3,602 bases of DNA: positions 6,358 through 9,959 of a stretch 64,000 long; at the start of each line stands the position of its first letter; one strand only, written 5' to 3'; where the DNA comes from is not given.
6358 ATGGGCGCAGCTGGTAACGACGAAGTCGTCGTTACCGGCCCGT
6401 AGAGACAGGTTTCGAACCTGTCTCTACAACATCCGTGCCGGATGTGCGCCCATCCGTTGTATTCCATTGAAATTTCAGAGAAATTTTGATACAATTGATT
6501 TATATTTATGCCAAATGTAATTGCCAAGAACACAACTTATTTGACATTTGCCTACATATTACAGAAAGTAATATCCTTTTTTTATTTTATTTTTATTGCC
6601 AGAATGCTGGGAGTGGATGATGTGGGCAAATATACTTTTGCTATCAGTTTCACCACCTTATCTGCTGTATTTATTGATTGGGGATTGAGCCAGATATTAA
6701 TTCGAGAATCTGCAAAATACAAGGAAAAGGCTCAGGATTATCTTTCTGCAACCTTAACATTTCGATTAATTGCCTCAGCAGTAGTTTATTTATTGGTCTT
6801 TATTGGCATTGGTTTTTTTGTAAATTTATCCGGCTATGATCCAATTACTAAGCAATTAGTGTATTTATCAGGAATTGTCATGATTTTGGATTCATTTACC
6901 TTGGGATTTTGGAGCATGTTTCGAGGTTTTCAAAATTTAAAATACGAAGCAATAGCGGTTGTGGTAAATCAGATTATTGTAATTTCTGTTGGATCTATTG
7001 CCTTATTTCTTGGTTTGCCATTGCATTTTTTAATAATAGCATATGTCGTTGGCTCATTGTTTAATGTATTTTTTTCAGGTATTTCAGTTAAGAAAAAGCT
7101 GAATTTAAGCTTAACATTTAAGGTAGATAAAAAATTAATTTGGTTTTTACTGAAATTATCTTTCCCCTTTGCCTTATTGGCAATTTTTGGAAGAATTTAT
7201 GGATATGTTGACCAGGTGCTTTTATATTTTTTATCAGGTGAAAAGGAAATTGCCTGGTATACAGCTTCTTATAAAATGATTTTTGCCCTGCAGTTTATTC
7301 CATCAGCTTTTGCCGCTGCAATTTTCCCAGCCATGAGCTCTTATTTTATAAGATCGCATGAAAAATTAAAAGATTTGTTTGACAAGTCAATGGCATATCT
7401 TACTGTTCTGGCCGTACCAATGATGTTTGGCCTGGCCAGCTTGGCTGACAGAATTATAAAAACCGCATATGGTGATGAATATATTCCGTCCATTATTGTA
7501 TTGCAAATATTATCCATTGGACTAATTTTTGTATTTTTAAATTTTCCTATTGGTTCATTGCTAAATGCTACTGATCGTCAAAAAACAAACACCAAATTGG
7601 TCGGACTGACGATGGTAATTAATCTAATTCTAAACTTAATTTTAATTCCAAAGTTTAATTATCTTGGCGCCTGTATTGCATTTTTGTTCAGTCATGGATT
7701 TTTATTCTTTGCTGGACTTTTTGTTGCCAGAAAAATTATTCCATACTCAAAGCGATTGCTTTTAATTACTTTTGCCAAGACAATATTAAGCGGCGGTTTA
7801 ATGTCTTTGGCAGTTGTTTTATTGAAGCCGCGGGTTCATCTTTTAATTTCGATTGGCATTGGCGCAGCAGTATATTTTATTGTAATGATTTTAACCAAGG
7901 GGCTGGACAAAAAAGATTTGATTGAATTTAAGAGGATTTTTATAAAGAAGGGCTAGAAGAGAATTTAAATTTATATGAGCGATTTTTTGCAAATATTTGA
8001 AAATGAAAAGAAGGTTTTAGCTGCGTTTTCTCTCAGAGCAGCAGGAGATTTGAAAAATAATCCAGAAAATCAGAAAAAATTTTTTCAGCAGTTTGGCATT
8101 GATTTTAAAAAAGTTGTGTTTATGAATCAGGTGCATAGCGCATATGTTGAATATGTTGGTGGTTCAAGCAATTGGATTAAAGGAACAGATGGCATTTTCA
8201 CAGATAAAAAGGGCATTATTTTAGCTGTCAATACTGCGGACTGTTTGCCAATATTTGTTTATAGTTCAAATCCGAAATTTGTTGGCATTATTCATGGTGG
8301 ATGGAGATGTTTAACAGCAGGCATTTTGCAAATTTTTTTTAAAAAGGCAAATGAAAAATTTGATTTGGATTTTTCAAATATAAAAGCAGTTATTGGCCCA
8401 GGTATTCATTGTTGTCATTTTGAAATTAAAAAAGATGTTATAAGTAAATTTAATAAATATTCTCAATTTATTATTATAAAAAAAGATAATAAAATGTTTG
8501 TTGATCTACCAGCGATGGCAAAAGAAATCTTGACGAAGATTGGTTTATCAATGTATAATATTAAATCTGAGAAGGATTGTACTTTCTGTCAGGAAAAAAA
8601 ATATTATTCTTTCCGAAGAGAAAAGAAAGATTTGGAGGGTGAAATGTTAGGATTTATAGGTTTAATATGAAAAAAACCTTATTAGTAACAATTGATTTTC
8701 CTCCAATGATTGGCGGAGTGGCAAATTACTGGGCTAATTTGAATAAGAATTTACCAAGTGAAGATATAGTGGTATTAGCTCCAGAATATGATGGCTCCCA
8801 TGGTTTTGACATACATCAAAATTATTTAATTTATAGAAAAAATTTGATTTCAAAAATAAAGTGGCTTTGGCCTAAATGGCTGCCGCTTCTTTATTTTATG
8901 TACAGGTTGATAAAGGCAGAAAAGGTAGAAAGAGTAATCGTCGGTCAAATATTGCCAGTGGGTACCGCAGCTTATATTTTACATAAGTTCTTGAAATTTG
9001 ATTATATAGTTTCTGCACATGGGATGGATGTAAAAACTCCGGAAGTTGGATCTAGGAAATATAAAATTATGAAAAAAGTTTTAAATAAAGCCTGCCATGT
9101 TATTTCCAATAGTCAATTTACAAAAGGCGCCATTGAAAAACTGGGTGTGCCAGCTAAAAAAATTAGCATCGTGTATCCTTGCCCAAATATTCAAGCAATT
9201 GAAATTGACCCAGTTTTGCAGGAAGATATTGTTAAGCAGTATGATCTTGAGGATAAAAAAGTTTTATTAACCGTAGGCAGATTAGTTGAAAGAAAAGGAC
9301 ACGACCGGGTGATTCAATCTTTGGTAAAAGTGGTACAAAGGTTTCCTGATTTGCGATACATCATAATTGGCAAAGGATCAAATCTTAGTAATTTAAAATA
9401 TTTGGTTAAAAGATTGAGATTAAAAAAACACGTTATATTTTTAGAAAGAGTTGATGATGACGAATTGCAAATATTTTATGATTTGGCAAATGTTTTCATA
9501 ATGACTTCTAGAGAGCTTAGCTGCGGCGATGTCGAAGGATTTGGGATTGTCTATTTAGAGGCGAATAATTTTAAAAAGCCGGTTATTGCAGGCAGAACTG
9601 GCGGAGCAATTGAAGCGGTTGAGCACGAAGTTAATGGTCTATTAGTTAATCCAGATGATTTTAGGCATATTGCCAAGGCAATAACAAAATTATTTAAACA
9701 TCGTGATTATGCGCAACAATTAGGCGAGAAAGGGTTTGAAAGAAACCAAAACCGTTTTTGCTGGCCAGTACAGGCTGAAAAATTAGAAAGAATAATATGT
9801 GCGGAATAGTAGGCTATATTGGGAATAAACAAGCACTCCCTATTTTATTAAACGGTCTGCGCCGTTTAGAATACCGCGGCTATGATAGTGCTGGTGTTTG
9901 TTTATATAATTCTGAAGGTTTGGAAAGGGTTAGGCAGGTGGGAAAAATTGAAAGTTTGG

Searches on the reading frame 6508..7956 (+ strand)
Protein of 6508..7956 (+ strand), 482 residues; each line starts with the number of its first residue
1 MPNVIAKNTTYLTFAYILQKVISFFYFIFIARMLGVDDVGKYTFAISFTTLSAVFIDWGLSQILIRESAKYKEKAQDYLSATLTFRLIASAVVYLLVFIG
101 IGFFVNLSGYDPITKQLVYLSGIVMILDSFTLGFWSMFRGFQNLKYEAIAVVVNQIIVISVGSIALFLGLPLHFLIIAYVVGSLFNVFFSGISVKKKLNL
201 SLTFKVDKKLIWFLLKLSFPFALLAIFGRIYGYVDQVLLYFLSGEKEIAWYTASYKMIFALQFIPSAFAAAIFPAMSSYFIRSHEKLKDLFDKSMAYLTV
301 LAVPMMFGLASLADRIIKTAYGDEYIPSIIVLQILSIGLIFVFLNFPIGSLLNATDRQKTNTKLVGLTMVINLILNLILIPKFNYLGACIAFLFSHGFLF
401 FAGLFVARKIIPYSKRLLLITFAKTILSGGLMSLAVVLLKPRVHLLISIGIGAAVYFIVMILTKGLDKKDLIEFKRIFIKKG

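Call 45: search_protein_families(library=pfam, proteins=[window:6508-7956:+], max_evalue=0.001)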
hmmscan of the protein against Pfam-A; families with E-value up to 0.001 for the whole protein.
window:6508-7956:+ (482 aa): 4 families
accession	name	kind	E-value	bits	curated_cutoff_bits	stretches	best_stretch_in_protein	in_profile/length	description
PF01943.22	Polysacc_synt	-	3.2e-37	128.9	28.2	1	6-279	2-273/274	Polysaccharide biosynthesis protein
PF13440.11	Polysacc_synt_3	-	2.6e-27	96.3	23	1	30-329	2-292/293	Polysaccharide biosynthesis protein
PF03023.19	MurJ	-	1.3e-08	34.3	27.4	1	30-444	1-437/451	Lipid II flippase MurJ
PF01554.23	MatE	-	0.00023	21.3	24.9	1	227-378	8-161/161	MatE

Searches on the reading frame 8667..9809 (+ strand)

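Call 45: search_protein_families(library=pfam, proteins=[window:8667-9809:+], max_evalue=0.001)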
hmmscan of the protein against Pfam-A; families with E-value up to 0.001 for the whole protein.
window:8667-9809:+ (380 aa): 5 families
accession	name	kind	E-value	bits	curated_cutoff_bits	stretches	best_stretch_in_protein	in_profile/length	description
PF00534.26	Glycos_transf_1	-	3.9e-41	140.9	26.4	1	187-358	4-171/172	Glycosyl transferases group 1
PF13692.12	Glyco_trans_1_4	-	1.9e-29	103.2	27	1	198-344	2-141/142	Glycosyl transferases group 1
PF13439.12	Glyco_transf_4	-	5.7e-15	56.2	28.5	1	15-171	1-164/170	Glycosyltransferase Family 4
PF20706.3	GT4-conflict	-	3.9e-06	26.5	26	1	176-370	173-382/385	Family 4 Glycosyltransferase in conflict systems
PF13579.12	Glyco_trans_4_4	-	6.7e-06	27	29.7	1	16-171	1-157/158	Glycosyl transferase 4-like domain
